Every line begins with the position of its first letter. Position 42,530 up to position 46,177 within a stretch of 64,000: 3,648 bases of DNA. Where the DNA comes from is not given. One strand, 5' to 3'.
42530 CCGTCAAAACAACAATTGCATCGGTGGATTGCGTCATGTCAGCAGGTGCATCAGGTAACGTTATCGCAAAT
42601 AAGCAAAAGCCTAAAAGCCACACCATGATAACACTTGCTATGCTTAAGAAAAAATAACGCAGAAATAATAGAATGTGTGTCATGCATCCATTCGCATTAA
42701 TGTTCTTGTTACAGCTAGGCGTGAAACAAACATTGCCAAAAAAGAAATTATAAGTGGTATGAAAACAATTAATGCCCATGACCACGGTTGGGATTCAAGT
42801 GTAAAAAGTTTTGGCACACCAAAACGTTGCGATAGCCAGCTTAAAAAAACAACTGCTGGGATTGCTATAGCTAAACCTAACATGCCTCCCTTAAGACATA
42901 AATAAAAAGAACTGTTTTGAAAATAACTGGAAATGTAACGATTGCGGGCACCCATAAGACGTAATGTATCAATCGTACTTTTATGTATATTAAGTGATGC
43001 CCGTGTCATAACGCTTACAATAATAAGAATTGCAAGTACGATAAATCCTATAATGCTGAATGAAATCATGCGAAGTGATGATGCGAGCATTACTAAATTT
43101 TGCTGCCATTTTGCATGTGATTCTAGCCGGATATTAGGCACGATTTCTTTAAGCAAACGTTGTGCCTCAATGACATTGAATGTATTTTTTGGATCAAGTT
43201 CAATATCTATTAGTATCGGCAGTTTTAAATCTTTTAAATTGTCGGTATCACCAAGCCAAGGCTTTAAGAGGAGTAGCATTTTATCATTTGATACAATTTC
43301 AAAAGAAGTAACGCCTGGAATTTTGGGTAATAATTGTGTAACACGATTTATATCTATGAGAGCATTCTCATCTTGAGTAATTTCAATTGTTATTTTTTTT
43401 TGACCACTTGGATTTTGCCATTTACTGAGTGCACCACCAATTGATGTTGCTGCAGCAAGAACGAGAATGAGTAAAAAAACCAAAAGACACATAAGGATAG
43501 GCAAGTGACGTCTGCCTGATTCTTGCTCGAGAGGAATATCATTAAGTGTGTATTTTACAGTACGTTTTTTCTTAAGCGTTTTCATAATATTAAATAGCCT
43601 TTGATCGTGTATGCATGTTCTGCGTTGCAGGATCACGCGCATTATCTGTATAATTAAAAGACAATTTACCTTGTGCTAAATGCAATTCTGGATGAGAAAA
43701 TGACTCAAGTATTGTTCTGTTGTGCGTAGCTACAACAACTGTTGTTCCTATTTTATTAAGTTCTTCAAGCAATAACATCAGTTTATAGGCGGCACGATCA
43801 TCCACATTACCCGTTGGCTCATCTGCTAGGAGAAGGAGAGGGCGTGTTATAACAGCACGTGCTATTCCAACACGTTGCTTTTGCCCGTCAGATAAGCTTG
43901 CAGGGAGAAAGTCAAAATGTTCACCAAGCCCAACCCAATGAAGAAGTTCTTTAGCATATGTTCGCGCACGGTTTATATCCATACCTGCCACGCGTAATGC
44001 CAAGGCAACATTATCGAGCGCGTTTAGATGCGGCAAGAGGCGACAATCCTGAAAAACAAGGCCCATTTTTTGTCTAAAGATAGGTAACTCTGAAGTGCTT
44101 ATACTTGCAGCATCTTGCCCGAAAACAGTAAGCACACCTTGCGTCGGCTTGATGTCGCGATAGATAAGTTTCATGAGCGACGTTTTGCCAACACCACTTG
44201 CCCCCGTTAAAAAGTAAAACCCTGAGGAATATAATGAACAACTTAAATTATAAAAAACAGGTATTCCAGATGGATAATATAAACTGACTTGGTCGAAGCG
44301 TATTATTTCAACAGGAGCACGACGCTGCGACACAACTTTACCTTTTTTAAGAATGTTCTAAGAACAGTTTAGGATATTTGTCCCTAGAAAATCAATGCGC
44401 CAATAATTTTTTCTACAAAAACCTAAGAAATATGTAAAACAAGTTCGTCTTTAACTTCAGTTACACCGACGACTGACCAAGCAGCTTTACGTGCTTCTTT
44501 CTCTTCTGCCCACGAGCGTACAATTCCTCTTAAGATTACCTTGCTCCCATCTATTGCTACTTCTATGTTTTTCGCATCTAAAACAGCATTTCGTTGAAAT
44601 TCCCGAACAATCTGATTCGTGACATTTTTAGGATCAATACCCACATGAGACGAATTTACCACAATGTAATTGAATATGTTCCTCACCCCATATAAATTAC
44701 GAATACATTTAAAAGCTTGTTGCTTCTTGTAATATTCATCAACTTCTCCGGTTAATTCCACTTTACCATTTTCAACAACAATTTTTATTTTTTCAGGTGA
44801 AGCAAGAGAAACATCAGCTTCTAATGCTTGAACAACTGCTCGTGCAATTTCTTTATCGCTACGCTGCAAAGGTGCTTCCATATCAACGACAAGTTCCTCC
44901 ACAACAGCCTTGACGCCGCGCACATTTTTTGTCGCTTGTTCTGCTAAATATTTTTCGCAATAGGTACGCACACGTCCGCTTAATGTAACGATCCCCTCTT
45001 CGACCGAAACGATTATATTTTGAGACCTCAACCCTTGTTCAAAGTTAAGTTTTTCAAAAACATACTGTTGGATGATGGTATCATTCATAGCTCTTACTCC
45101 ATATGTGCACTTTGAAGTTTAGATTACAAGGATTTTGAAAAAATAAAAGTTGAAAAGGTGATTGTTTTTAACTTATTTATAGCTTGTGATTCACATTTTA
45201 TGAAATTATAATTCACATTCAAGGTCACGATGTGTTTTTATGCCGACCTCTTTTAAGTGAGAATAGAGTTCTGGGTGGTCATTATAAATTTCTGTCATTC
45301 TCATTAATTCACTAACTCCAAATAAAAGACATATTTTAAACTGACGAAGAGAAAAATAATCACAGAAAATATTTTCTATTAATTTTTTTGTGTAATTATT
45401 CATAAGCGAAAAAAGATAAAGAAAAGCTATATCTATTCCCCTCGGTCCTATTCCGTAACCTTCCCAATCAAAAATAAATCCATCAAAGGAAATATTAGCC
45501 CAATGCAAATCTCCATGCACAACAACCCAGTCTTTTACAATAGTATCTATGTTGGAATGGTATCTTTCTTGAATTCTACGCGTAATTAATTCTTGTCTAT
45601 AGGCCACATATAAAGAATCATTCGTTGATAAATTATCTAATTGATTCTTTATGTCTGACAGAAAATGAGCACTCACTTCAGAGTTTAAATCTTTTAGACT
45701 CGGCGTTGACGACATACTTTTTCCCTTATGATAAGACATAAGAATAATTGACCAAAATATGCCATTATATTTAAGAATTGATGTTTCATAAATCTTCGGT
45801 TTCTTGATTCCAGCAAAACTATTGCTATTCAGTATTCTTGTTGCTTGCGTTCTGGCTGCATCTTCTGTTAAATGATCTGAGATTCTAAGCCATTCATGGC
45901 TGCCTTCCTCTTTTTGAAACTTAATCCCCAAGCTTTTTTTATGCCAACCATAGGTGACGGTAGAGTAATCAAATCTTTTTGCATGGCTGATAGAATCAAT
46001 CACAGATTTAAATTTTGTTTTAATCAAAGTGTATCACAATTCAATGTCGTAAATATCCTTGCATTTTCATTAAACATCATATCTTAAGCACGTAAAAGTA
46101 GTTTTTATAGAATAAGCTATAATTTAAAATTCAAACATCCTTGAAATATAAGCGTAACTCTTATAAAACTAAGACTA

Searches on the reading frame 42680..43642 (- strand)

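Call 62: search_protein_families(library=pfam, proteins=[window:42680-43642:-], max_evalue=0.001)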
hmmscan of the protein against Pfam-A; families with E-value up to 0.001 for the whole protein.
window:42680-43642:- (320 aa): 1 family
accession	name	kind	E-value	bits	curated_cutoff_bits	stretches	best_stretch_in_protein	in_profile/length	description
PF02687.27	FtsX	-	6e-09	36.4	25.5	1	196-313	2-117/120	FtsX-like permease C-terminal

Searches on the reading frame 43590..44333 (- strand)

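Call 62: search_protein_families(library=pfam, proteins=[window:43590-44333:-], max_evalue=0.001)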
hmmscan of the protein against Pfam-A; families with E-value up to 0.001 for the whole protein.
window:43590-44333:- (247 aa): 3 families
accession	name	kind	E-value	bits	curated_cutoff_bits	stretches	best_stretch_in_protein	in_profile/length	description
PF00005.33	ABC_tran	-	2.3e-28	99.9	25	1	29-174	3-136/137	ABC transporter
PF13304.12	AAA_21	-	9.5e-07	29.6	27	0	105-209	220-303/304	AAA domain, putative AbiEii toxin, Type IV TA system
PF13191.12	AAA_16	-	0.0005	21.1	32.6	1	37-77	24-63/167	AAA ATPase domain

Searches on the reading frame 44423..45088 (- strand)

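Call 62: search_protein_families(library=pfam, proteins=[window:44423-45088:-], max_evalue=0.001)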
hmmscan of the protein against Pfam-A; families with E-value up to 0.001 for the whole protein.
window:44423-45088:- (221 aa): 1 family
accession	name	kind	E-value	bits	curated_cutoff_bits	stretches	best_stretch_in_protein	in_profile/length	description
PF04972.22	BON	-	1.8e-39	134.3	27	3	2-69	1-68/69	BON domain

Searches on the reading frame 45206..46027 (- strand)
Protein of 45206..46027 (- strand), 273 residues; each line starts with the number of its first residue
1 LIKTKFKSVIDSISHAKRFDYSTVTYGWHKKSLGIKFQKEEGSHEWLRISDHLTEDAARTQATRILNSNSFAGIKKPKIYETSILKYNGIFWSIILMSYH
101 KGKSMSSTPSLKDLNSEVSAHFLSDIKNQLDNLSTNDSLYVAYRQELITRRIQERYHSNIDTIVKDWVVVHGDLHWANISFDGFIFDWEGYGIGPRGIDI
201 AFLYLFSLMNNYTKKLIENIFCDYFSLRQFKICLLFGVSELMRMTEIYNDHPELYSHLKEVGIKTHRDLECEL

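Call 62: search_protein_families(library=pfam, proteins=[window:45206-46027:-], max_evalue=0.001)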
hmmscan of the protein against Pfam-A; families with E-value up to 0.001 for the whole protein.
window:45206-46027:- (273 aa): 1 family
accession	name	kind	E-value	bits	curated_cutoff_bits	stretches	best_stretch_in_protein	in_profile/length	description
PF01636.29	APH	-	1.3e-08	35.3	23.2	1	138-224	142-229/239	Phosphotransferase enzyme family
